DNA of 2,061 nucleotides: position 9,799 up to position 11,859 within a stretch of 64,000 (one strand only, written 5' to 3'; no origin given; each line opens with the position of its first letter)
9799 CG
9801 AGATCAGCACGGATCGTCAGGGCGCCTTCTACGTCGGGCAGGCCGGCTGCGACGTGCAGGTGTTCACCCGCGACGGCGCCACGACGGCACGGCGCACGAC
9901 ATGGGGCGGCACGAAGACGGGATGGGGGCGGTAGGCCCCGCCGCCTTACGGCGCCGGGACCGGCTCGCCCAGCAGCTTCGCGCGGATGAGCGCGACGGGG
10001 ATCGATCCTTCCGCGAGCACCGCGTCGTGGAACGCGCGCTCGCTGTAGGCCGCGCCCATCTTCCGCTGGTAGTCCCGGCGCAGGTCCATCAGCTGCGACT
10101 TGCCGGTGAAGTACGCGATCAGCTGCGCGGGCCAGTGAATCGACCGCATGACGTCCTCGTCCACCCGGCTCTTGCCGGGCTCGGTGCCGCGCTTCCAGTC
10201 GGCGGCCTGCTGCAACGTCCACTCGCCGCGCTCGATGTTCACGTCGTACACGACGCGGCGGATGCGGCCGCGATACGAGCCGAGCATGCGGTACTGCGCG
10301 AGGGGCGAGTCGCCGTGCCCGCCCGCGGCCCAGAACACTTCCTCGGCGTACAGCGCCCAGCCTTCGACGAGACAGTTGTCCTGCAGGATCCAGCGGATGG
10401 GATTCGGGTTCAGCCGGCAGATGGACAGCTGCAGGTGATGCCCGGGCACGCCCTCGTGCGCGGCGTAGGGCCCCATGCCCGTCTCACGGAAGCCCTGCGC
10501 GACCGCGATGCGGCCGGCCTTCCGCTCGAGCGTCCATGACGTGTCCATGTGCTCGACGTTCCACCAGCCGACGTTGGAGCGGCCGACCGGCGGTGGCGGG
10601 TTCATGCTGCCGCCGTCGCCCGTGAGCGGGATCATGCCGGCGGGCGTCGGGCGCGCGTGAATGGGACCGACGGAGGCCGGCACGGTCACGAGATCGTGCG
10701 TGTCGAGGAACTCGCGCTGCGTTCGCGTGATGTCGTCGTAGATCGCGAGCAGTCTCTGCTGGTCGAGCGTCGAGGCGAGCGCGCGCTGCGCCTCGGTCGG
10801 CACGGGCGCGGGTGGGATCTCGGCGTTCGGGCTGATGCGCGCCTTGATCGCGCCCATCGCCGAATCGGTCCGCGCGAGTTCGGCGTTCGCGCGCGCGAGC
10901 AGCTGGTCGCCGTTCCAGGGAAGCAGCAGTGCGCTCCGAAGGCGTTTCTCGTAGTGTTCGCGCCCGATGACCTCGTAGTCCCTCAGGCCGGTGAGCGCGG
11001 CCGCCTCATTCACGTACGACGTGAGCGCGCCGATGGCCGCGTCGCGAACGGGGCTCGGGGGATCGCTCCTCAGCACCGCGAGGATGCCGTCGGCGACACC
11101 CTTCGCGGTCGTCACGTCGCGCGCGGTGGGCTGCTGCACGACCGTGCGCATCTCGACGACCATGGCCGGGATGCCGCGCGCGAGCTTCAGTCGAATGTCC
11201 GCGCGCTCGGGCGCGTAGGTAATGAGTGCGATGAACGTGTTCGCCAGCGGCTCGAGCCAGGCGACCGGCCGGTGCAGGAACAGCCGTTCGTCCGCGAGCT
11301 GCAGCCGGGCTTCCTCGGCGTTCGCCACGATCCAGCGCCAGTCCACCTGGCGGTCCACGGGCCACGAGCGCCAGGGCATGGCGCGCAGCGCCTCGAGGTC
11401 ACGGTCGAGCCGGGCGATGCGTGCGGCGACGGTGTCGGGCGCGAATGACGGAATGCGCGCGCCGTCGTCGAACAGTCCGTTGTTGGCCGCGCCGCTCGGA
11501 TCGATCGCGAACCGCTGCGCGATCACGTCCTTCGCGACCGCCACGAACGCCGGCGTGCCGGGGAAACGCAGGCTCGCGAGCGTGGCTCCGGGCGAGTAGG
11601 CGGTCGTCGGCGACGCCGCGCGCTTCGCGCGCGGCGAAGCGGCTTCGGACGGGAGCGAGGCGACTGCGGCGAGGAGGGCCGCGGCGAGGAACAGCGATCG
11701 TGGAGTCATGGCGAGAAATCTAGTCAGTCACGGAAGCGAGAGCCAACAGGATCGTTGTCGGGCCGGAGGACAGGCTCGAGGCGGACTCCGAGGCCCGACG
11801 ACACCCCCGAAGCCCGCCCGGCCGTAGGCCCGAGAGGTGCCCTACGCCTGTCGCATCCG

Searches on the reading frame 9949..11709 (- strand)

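Call 69: search_protein_families(library=pfam, proteins=[window:9949-11709:-], max_evalue=0.0001)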
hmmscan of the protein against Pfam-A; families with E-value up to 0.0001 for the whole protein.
window:9949-11709:- (587 aa): 1 family
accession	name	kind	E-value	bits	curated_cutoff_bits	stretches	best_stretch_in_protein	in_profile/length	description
PF05960.17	DUF885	-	2.9e-60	205.8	32.4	1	71-578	1-531/532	Bacterial protein of unknown function (DUF885)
